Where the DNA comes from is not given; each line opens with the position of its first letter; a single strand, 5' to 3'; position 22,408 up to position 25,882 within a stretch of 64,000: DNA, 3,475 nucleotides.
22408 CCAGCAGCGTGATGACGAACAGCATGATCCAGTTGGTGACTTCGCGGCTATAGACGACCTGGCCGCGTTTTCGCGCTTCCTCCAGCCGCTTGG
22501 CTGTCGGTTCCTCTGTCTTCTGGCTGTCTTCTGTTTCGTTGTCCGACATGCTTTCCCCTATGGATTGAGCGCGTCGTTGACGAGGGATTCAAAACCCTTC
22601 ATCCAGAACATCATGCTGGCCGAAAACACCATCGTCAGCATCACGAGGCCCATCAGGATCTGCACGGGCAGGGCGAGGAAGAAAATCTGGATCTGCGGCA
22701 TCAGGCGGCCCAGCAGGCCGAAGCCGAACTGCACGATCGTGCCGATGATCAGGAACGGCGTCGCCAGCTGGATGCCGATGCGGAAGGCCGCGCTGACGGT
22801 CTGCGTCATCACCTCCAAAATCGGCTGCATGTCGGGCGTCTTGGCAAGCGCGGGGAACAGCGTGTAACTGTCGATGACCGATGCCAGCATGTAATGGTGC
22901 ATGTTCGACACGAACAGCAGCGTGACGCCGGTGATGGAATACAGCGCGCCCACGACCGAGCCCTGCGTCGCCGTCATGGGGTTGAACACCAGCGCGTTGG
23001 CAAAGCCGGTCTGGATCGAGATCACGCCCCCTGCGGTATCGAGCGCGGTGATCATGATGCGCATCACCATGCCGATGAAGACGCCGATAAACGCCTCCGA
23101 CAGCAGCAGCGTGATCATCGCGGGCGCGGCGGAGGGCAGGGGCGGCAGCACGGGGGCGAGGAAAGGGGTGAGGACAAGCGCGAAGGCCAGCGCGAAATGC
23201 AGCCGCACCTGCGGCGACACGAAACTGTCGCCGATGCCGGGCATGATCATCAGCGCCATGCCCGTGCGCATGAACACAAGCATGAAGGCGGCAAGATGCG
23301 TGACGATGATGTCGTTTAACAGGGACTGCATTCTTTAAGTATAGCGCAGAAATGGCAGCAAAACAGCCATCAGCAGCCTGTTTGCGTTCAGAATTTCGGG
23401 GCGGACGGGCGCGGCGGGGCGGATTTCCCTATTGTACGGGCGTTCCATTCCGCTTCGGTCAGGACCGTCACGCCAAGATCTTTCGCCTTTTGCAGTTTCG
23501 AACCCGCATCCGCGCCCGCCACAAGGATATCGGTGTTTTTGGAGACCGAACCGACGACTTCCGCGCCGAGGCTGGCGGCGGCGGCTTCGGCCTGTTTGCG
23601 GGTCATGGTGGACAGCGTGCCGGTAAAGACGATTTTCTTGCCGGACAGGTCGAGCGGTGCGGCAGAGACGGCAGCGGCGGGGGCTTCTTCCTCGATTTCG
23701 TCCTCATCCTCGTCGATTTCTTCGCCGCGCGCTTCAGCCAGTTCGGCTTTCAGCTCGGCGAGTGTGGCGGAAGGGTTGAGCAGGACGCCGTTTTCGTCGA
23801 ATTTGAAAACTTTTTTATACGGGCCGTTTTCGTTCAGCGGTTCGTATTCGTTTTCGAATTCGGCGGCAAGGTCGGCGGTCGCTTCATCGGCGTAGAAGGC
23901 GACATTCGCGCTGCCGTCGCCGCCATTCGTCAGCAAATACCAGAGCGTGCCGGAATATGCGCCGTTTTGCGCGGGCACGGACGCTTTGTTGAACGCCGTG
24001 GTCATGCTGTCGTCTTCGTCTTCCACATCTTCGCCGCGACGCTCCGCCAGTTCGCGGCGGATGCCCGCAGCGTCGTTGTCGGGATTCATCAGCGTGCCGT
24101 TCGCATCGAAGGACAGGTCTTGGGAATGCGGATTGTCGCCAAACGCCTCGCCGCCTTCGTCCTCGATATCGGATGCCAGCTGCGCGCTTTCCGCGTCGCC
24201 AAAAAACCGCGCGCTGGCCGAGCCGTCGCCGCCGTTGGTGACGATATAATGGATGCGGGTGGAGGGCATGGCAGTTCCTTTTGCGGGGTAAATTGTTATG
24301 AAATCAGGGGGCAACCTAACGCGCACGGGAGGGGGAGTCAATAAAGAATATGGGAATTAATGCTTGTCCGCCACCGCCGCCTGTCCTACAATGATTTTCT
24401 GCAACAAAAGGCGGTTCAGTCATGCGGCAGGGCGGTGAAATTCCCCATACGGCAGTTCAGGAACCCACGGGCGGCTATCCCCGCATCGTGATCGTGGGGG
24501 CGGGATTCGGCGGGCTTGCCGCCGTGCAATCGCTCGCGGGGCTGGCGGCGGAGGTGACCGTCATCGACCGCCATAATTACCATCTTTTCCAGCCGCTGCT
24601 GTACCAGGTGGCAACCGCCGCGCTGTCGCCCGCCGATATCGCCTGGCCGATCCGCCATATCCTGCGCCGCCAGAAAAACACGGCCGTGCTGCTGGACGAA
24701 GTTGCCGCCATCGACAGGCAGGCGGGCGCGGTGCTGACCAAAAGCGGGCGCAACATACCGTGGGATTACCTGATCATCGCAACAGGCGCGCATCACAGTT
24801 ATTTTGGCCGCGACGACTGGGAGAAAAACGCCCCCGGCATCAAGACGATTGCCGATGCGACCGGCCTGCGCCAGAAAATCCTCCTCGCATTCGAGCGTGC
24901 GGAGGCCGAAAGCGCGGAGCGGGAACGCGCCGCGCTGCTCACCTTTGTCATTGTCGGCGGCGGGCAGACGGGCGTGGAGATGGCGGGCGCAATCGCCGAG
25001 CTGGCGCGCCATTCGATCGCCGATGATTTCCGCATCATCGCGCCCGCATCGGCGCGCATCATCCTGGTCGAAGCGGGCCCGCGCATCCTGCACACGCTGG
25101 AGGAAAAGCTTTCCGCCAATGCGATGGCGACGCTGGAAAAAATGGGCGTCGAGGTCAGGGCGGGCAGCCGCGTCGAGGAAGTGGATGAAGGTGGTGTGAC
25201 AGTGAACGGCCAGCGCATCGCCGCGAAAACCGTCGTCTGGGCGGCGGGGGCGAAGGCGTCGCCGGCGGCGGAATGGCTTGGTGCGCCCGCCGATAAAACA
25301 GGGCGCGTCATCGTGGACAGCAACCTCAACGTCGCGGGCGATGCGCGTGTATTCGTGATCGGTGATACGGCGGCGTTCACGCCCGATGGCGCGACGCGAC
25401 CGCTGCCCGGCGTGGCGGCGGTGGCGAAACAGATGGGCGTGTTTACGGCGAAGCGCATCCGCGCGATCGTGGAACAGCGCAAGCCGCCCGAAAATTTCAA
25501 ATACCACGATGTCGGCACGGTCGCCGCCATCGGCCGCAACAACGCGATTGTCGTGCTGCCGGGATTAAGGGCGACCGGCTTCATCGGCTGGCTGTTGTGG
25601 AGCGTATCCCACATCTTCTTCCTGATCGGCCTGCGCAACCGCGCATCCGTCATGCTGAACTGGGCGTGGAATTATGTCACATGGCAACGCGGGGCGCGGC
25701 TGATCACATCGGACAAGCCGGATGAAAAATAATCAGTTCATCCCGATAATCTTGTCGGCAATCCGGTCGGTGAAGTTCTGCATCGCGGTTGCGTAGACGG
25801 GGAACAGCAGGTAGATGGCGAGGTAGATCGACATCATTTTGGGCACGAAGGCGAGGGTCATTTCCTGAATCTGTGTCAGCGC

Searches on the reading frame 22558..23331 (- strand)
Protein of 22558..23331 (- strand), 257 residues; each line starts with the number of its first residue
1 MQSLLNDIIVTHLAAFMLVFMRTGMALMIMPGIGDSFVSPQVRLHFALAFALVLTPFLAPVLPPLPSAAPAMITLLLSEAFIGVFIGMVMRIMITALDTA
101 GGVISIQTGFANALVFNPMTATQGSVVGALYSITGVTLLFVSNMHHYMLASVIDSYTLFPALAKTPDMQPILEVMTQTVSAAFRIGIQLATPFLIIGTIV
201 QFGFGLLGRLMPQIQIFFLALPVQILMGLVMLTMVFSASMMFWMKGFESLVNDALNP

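Call 49: search_protein_families(library=pfam, proteins=[window:22558-23331:-], max_evalue=0.00001)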
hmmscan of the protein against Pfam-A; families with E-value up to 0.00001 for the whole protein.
window:22558-23331:- (257 aa): 1 family
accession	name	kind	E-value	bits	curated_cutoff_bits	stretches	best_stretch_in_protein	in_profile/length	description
PF01311.25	Bac_export_1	-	1.6e-55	188.6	27.8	1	14-248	2-228/230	Bacterial export proteins, family 1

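Call 50: search_protein_families(library=ncbifam, proteins=[window:22558-23331:-], max_evalue=0.0001)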
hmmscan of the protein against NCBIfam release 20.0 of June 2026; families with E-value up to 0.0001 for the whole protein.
window:22558-23331:- (257 aa): 5 families
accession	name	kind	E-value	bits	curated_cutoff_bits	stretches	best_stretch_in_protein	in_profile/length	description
TIGR01400.1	fliR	equivalog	1.3e-50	172.3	168.6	1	14-252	2-239/245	flagellar biosynthetic protein FliR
NF009416.1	PRK12780.1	equivalog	5.4e-38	131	306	1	15-250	8-244/247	flagellar biosynthesis protein FliR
TIGR01401.1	fliR_like_III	equivalog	8.1e-26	91.1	163.05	1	10-240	5-234/253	type III secretion system export apparatus subunit SctT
NF009411.0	PRK12772.1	equivalog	1.2e-19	70.2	739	1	10-237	4-230/610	fused FliR family export protein/FlhB family type III secretion system protein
NF011876.0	PRK15349.1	equivalog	9.5e-11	42.1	275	1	73-241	71-239/259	EscT/YscT/HrcT family type III secretion system export apparatus protein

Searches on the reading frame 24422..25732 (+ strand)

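Call 39: search_protein_families(library=pfam, proteins=[window:24422-25732:+], max_evalue=0.00001)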
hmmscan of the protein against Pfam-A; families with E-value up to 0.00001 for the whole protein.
window:24422-25732:+ (436 aa): 3 families
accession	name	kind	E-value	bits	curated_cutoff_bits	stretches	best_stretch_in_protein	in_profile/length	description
PF07992.20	Pyr_redox_2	-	1.9e-50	172.4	26.1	1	21-339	2-291/291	Pyridine nucleotide-disulphide oxidoreductase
PF00070.33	Pyr_redox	-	1.3e-14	54.9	22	1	175-260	2-72/82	Pyridine nucleotide-disulphide oxidoreductase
PF22366.1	NDH2_C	-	9.1e-06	26.2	27.7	0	365-417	3-56/62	NDH2 C-terminal domain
